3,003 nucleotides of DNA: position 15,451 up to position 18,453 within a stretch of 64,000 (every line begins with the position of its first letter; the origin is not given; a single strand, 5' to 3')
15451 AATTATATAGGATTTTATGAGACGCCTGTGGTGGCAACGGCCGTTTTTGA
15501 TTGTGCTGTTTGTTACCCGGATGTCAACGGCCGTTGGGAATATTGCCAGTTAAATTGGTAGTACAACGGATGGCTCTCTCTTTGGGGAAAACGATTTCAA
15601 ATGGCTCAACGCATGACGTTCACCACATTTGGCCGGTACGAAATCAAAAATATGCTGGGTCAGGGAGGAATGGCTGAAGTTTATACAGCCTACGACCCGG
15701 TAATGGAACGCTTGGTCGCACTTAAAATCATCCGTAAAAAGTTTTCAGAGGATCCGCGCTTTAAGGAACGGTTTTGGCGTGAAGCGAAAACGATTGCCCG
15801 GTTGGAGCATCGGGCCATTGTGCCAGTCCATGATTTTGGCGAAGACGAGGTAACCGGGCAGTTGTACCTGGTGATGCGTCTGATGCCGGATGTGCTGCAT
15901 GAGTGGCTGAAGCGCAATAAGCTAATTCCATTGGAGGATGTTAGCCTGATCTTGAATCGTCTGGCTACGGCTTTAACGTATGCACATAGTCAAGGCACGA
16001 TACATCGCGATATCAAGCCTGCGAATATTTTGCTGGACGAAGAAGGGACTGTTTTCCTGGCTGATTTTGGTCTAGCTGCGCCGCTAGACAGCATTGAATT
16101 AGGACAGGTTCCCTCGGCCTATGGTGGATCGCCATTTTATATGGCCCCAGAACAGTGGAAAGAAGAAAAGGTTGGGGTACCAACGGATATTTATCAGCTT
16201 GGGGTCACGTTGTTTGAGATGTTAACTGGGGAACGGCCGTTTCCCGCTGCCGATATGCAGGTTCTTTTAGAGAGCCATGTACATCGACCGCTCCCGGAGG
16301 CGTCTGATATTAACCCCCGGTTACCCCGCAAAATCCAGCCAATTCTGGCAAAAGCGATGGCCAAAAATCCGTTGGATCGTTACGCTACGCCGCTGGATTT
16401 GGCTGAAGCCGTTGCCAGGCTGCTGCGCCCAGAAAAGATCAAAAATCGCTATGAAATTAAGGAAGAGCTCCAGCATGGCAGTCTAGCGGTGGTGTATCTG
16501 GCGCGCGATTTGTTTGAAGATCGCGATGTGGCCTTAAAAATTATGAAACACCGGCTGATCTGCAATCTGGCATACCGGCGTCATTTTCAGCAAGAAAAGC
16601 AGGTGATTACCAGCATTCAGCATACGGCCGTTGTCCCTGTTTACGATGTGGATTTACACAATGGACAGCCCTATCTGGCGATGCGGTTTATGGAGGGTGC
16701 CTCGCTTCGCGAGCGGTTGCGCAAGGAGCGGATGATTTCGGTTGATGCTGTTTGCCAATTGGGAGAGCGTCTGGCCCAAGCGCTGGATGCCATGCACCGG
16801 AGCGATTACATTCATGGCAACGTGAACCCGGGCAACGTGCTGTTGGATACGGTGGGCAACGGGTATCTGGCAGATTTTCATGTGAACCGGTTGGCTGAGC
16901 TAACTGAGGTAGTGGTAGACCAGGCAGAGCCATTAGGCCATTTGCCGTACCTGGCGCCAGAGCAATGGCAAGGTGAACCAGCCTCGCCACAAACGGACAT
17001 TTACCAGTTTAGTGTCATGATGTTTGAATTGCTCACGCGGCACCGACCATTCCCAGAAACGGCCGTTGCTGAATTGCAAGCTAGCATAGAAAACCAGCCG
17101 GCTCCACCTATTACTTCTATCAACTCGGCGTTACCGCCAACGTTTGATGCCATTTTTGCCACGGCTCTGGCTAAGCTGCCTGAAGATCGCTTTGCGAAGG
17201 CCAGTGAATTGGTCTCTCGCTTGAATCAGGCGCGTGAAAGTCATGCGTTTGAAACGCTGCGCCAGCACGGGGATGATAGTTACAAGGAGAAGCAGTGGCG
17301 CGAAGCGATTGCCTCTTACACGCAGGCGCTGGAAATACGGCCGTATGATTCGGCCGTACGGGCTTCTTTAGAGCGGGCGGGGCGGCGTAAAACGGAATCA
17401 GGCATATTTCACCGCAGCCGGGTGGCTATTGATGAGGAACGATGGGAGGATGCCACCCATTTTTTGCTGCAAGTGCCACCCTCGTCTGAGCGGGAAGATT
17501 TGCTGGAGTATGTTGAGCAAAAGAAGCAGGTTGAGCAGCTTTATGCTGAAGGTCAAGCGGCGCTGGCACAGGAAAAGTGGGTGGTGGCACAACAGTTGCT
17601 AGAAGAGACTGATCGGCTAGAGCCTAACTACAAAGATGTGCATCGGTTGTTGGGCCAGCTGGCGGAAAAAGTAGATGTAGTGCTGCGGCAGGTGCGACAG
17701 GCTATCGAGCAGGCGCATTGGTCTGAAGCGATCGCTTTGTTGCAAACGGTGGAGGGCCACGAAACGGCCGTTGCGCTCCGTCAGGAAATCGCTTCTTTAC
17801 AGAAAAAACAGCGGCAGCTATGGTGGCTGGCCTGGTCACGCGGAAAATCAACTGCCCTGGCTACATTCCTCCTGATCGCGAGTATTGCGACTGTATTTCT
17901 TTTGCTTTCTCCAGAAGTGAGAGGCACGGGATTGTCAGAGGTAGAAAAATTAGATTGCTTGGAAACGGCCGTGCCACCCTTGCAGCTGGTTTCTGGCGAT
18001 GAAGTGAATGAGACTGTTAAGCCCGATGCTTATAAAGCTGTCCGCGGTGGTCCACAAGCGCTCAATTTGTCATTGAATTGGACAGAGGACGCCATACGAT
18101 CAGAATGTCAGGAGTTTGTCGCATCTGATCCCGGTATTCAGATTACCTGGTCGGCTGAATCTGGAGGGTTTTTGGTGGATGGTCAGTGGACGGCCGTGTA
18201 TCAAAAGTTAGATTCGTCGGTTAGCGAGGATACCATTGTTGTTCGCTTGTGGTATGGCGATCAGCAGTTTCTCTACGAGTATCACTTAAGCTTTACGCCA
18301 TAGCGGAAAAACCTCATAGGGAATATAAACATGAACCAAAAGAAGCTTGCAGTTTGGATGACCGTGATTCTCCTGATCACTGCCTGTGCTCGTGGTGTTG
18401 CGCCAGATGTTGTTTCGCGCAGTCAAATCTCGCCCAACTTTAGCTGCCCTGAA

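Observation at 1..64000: Hyper-abundant octamer palindrome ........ (mostly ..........): a HIP1-like highly iterated palindrome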

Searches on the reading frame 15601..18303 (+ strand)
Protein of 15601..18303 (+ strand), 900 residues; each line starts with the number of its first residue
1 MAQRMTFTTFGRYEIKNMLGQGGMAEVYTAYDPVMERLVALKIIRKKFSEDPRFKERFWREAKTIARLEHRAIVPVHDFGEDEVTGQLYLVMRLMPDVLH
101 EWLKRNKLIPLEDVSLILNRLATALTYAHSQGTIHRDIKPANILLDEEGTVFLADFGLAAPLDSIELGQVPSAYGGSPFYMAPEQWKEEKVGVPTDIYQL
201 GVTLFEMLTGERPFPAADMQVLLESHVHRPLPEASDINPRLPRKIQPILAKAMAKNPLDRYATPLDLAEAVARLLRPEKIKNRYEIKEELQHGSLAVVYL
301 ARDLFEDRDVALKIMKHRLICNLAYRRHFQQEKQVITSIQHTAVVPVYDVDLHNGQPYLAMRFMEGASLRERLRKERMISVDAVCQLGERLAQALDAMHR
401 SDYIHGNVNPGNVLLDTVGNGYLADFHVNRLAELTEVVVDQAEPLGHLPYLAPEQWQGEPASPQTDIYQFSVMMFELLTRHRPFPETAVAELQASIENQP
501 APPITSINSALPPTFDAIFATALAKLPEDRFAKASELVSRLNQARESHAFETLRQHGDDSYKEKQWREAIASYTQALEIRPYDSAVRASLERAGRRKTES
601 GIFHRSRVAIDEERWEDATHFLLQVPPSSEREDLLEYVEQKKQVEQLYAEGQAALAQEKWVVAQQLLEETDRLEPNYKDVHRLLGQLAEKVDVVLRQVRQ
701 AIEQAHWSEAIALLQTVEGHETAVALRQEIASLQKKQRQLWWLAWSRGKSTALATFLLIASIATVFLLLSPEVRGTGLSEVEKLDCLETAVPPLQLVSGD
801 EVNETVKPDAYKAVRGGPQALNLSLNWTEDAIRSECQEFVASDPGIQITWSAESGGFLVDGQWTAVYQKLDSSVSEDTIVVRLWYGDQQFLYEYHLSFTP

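Call 6: search_protein_families(library=pfam, proteins=[window:15601-18303:+])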
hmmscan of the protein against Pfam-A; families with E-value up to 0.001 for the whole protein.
window:15601-18303:+ (900 aa): 9 families
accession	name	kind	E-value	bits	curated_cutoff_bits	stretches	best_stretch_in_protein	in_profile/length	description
PF00069.31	Pkinase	-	1.5e-79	267.6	31.7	2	13-262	1-253/263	Protein kinase domain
PF07714.23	PK_Tyr_Ser-Thr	-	1.8e-60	204.8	23.1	2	14-260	2-248/258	Protein tyrosine and serine/threonine kinase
PF03109.22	ABC1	-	6.9e-09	35.6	22.9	0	85-163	140-218/244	ABC1 atypical kinase-like domain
PF06293.20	Kdo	-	7.6e-06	25.9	21.3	0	364-427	99-167/207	Lipopolysaccharide kinase (Kdo/WaaP) family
PF14531.12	Kinase-like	-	3.1e-05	23.8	25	0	120-214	156-251/289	Kinase-like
PF01636.29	APH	-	8.2e-05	22.9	23.2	0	48-159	90-197/239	Phosphotransferase enzyme family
PF19974.5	TCAD9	-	0.00012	21.8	40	0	364-427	255-322/429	Ternary complex associated domain 9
PF07719.23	TPR_2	-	0.00015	22.1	27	0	557-582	8-33/34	Tetratricopeptide repeat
PF13414.12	TPR_11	-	0.00095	19.2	26.8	0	557-581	1-25/42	TPR repeat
